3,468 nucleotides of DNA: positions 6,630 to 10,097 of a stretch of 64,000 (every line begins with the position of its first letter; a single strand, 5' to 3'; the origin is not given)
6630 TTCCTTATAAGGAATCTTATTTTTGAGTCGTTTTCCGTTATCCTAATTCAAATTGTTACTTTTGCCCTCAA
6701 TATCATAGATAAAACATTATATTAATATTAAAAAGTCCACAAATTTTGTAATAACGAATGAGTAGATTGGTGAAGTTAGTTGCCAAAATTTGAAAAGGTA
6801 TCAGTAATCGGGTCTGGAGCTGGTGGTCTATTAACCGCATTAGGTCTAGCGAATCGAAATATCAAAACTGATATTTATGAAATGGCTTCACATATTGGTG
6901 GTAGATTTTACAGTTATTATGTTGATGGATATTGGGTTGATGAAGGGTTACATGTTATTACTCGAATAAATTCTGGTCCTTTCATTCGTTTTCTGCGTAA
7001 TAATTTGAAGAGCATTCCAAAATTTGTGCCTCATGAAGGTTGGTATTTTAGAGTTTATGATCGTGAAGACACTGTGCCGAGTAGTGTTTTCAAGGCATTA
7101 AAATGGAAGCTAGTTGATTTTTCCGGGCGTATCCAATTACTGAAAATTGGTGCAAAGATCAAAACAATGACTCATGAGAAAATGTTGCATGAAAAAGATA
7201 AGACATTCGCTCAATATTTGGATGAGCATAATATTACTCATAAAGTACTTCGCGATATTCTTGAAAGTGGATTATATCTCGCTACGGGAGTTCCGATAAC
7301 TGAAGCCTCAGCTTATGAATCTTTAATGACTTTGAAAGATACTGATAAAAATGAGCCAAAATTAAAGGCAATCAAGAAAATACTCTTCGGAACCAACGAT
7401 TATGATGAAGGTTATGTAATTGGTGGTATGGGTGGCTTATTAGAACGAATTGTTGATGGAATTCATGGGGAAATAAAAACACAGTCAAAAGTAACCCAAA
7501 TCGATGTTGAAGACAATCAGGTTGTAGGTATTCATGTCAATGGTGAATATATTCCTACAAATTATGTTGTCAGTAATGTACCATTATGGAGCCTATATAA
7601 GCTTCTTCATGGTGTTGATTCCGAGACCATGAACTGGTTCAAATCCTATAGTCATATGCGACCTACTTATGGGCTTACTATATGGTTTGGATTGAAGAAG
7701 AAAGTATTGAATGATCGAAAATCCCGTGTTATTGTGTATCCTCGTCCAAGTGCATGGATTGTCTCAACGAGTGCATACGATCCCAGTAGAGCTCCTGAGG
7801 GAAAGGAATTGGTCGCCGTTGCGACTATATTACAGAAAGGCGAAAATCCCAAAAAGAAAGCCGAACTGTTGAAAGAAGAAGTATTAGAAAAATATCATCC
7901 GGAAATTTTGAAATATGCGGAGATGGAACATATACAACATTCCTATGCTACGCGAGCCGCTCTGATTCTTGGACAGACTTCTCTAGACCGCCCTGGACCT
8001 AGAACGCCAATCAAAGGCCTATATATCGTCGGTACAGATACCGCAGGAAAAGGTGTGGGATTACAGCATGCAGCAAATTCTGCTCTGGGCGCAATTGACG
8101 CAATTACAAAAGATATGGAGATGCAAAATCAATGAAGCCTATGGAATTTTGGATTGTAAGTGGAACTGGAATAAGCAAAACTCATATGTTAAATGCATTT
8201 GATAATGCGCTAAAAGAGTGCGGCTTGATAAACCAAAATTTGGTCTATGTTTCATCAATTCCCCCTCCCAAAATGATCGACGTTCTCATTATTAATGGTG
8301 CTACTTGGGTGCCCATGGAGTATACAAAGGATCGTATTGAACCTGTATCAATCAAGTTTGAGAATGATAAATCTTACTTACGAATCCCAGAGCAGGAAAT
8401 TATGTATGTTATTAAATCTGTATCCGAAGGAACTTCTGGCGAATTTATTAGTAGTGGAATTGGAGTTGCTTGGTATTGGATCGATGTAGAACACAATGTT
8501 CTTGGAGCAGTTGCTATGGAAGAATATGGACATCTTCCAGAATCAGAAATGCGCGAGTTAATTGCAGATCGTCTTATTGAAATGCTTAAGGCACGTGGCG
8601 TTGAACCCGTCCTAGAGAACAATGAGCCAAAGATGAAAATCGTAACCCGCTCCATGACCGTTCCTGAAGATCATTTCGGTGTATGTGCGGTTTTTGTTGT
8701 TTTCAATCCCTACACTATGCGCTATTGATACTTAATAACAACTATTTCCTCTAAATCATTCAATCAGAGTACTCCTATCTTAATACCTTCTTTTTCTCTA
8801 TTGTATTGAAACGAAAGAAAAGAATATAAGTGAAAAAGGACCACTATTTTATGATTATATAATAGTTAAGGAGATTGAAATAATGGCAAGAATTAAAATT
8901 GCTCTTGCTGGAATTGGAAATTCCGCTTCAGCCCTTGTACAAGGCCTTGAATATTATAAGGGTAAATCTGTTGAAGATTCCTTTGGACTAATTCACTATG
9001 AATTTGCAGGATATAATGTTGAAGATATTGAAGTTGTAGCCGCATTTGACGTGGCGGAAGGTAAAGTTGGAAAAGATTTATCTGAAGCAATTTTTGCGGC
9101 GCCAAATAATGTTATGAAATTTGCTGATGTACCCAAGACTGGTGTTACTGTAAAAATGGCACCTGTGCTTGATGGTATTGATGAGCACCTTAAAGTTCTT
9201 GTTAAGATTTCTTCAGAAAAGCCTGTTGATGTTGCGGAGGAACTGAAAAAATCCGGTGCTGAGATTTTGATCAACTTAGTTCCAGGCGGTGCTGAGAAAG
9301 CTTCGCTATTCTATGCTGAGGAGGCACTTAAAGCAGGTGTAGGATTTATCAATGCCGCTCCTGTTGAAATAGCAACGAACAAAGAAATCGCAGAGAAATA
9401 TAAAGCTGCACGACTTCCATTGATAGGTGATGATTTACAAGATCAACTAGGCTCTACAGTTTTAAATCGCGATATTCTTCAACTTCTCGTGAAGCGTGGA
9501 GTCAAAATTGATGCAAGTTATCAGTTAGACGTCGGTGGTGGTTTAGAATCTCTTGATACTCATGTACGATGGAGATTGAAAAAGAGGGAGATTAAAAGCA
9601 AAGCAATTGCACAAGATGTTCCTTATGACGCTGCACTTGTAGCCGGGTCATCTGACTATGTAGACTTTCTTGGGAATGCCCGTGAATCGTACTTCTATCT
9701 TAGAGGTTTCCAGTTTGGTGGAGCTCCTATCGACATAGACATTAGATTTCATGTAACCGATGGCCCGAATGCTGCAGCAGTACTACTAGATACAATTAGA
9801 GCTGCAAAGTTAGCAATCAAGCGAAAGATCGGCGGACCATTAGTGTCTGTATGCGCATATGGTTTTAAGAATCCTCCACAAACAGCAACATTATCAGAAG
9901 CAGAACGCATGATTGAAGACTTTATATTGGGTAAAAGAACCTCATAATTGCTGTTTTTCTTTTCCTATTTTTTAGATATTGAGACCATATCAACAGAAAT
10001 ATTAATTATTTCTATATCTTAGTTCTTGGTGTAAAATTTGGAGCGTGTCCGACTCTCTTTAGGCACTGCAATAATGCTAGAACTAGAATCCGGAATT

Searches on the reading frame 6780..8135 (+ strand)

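Call 65: search_protein_families(library=pfam, proteins=[window:6780-8135:+], max_evalue=0.00001)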
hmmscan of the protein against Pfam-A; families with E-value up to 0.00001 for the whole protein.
window:6780-8135:+ (451 aa): 2 families
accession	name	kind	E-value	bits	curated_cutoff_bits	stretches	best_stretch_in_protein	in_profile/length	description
PF01593.30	Amino_oxidase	-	3.2e-27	96.4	19.8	1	15-438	2-438/443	Flavin containing amine oxidoreductase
PF13450.12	NAD_binding_8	-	6.3e-13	49.2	21.9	1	9-73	1-66/68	NAD(P)-binding Rossmann-like domain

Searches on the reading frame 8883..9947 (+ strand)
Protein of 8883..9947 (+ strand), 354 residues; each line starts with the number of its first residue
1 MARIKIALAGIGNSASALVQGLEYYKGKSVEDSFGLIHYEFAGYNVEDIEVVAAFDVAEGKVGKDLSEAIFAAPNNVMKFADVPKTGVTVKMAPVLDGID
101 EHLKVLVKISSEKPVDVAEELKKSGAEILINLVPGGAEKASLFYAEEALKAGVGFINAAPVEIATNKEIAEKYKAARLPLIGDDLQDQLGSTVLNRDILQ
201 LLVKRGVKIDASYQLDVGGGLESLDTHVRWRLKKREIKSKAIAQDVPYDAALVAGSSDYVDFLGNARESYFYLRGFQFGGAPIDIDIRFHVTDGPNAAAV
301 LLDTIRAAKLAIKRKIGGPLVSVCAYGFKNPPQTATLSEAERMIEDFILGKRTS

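Call 65: search_protein_families(library=pfam, proteins=[window:8883-9947:+], max_evalue=0.00001)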
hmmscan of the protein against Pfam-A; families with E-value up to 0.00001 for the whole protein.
window:8883-9947:+ (354 aa): 1 family
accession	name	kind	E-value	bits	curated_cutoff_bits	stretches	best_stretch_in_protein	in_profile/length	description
PF01658.22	Inos-1-P_synth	-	8.9e-16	58.5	27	1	190-293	1-106/107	Myo-inositol-1-phosphate synthase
